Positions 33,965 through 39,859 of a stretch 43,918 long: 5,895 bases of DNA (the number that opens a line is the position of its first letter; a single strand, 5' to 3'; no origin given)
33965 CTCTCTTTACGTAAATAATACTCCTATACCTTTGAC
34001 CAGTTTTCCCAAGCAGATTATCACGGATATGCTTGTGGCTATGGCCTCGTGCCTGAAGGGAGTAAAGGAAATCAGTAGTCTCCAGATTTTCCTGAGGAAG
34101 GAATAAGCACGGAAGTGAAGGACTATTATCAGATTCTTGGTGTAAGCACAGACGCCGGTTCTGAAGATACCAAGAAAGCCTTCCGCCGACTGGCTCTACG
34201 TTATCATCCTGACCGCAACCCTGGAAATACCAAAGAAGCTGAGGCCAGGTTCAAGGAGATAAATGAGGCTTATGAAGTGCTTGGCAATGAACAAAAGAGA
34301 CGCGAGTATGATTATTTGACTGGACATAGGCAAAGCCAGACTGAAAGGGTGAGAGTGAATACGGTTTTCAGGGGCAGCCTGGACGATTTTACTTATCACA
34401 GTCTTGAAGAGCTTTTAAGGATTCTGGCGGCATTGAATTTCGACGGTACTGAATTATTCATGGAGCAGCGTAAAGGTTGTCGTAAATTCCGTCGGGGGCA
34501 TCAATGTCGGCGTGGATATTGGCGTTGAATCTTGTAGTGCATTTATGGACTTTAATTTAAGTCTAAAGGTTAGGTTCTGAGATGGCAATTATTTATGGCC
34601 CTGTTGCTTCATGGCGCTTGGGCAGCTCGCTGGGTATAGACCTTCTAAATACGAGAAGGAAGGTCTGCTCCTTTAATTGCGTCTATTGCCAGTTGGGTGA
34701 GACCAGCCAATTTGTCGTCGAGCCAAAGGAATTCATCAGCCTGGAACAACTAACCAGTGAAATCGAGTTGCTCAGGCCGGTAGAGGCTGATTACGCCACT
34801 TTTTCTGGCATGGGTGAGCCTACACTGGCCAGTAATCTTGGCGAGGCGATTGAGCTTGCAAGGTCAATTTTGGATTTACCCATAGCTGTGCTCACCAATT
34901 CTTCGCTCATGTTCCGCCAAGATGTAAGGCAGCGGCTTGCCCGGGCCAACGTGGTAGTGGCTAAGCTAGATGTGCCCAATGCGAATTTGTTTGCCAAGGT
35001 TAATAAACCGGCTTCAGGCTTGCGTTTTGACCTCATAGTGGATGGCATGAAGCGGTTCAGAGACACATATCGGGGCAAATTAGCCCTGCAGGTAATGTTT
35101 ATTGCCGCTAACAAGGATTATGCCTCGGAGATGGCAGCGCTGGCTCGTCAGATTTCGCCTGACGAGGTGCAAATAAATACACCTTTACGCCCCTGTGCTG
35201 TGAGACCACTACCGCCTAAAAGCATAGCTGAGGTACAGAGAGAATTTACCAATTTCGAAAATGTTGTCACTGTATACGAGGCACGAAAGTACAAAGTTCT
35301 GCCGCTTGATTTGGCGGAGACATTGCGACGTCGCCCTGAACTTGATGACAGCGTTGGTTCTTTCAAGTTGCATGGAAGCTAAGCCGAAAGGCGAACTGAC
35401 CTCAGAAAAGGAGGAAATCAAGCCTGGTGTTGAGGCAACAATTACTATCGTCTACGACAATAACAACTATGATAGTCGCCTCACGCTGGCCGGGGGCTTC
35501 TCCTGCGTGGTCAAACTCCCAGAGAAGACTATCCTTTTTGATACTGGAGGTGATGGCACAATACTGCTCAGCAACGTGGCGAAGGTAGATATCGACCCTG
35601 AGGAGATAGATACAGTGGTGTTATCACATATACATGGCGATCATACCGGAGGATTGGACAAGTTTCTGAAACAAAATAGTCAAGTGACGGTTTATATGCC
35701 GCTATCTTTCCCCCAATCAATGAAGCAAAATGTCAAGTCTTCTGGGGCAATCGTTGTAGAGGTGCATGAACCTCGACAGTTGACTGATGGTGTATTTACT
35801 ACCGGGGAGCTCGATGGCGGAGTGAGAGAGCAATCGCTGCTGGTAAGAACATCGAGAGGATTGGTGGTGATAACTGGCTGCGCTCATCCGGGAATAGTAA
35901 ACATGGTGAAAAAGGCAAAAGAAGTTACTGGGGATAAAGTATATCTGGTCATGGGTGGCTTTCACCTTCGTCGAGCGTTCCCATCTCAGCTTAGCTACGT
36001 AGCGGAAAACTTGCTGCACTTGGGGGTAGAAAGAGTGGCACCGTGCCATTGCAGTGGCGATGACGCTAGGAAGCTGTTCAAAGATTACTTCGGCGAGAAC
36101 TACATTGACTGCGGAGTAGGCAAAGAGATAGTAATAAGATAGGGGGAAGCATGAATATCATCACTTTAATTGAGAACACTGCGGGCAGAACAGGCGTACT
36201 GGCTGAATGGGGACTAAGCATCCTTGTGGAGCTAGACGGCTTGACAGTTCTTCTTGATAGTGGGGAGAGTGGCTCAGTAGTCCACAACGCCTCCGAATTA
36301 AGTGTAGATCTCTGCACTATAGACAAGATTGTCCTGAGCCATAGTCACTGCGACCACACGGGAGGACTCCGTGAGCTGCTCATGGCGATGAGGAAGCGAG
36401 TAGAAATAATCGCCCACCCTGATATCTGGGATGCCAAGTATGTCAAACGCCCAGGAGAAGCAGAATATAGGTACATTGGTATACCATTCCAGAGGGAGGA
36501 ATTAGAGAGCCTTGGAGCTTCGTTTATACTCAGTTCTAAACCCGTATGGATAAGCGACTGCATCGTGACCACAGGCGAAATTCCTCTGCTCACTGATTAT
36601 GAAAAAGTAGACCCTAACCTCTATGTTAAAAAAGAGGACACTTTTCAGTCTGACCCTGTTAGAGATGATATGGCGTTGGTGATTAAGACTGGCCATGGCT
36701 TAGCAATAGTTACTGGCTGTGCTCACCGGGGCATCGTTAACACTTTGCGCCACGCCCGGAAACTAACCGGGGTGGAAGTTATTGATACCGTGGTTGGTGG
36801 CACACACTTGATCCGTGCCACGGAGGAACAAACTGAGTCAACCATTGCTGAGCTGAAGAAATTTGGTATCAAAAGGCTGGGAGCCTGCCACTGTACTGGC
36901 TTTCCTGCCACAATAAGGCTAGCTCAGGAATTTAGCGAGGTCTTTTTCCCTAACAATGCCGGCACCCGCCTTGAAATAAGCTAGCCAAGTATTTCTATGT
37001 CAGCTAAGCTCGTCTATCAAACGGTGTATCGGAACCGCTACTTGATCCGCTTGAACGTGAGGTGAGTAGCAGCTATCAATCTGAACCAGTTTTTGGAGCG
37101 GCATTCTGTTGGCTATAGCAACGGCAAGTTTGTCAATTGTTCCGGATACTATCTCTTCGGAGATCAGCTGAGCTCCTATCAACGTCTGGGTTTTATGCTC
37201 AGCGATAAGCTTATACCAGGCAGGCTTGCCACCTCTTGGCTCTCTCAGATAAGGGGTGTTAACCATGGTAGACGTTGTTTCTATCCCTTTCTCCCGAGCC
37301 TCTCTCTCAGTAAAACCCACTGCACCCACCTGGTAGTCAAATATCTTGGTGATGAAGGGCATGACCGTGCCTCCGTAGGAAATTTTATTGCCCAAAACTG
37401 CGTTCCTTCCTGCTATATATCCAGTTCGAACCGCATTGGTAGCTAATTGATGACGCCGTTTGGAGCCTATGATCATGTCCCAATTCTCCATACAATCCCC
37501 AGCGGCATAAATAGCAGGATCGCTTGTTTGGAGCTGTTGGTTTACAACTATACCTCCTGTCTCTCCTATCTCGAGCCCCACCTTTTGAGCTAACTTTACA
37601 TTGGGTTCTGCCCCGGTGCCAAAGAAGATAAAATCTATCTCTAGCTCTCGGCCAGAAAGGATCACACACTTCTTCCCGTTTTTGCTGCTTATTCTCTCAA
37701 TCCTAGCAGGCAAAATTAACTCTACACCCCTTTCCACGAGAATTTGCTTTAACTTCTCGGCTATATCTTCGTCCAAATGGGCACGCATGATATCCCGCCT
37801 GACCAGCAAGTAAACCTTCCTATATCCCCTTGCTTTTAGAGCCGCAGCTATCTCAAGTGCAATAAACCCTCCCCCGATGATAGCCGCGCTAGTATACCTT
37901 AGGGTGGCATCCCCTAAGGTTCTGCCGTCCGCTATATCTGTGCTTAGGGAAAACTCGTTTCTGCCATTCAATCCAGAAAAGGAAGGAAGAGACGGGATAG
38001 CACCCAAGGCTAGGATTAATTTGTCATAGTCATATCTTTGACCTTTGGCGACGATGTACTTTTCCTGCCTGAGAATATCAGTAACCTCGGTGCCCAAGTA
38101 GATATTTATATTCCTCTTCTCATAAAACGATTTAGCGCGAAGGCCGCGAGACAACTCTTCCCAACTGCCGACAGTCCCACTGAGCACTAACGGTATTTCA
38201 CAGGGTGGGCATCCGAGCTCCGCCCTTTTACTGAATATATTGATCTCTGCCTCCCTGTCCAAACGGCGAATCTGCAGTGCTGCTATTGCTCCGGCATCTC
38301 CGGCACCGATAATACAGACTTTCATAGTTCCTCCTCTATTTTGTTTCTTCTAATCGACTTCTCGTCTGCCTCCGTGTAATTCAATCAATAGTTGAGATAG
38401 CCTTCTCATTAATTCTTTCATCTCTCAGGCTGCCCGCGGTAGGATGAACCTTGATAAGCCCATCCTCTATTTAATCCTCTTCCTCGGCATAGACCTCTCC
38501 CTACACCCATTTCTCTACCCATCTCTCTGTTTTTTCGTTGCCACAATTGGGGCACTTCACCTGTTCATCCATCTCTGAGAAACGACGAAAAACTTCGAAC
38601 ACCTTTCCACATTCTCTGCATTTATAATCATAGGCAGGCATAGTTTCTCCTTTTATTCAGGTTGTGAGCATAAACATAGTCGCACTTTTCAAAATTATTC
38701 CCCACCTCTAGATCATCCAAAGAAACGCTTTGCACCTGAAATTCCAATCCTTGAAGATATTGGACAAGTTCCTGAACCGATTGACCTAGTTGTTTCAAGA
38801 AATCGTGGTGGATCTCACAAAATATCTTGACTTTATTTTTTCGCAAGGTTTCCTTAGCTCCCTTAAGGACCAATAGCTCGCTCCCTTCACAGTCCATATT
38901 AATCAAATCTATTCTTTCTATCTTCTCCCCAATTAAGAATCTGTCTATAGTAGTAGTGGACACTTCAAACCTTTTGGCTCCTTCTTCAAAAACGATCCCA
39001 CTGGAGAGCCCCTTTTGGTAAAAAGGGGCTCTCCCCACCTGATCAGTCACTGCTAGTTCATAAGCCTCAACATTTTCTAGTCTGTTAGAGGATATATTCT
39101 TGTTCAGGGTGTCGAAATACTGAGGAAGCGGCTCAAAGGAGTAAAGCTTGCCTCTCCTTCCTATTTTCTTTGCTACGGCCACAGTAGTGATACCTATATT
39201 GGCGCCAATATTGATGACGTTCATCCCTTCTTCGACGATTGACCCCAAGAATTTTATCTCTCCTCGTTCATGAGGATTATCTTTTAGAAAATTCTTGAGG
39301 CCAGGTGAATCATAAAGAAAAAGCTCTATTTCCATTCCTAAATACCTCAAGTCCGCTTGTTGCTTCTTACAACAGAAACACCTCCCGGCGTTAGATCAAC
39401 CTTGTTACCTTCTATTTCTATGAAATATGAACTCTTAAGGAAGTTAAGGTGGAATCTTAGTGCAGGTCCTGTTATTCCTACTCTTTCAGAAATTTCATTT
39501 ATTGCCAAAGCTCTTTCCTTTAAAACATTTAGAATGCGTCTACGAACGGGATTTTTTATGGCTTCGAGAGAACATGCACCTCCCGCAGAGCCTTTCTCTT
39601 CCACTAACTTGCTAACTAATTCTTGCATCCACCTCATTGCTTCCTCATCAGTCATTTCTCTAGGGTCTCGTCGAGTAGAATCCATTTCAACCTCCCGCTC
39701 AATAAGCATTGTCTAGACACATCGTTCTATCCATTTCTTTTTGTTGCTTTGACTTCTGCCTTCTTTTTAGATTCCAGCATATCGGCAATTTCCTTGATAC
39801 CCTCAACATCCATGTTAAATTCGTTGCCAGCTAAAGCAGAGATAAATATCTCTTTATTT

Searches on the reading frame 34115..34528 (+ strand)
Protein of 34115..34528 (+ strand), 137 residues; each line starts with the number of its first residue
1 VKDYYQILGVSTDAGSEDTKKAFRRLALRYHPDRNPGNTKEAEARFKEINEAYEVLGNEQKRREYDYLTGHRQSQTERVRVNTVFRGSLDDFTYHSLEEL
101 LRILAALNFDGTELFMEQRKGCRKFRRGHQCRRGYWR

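Call 65: search_protein_families(library=pfam, max_evalue=0.0001, proteins=[window:34115-34528:+])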
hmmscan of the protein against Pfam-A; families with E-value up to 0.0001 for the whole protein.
window:34115-34528:+ (137 aa): 1 family
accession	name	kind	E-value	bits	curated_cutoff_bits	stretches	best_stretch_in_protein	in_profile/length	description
PF00226.36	DnaJ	-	5.3e-27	94.1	27.8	1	3-66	1-63/63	DnaJ domain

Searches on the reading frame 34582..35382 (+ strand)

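Call 65: search_protein_families(library=pfam, max_evalue=0.0001, proteins=[window:34582-35382:+])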
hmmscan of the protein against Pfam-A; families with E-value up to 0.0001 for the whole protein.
window:34582-35382:+ (266 aa): 1 family
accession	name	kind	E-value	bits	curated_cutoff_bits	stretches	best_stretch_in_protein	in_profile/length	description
PF04055.27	Radical_SAM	-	2.9e-12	47.5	29.5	1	28-164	6-142/166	Radical SAM superfamily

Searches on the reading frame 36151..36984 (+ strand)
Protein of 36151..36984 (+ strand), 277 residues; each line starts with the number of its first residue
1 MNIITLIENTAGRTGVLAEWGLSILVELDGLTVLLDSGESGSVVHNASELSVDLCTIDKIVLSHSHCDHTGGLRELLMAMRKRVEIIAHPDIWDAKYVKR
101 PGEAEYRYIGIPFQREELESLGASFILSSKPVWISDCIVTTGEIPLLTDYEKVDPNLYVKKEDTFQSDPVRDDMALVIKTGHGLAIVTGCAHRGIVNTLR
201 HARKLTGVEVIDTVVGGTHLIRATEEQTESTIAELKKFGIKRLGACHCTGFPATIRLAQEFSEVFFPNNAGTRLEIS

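Call 65: search_protein_families(library=pfam, max_evalue=0.0001, proteins=[window:36151-36984:+])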
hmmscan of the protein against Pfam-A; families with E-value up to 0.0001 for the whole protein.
window:36151-36984:+ (277 aa): 4 families
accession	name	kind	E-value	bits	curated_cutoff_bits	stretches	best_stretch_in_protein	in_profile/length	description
PF00753.33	Lactamase_B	-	3.3e-10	40.7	22.7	1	22-85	7-72/196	Metallo-beta-lactamase superfamily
PF12706.13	Lactamase_B_2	-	2.1e-06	27.9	27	1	50-94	24-68/200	Beta-lactamase superfamily domain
PF16661.11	Lactamase_B_6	-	1.5e-05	24.9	27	1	25-82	1-61/193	Metallo-beta-lactamase superfamily domain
PF23023.1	Anti-Pycsar_Apyc1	-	4.6e-05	23.5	50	1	24-82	23-79/250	Anti-Pycsar protein Apyc1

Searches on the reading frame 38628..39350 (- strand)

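Call 65: search_protein_families(library=pfam, max_evalue=0.0001, proteins=[window:38628-39350:-])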
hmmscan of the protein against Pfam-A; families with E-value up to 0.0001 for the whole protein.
window:38628-39350:- (240 aa): 2 families
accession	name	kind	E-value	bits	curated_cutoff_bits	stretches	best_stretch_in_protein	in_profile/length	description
PF05050.19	Methyltransf_21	-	1.5e-25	90.7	22.7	1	47-205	1-172/173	Methyltransferase FkbM domain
PF02475.24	TRM5-TYW2_MTfase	-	1.3e-05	25.7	28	1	26-96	24-91/164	TRM5/TYW2 methyltransferase domain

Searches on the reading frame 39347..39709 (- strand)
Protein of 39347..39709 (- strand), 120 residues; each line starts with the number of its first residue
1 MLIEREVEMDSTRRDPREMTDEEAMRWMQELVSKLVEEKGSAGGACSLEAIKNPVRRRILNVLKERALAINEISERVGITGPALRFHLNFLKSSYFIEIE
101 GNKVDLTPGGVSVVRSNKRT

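Call 65: search_protein_families(library=pfam, max_evalue=0.0001, proteins=[window:39347-39709:-])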
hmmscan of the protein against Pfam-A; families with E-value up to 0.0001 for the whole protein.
window:39347-39709:- (120 aa): 3 families
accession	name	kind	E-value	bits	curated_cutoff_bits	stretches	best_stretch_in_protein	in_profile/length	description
PF01022.26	HTH_5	-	3e-08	33.8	22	1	53-93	1-41/47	Bacterial regulatory protein, arsR family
PF12840.13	HTH_20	-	2e-06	28.1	27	1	53-94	3-45/51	Helix-turn-helix domain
PF13412.12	HTH_24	-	4e-05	23.5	21.9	0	53-93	2-43/48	Winged helix-turn-helix DNA-binding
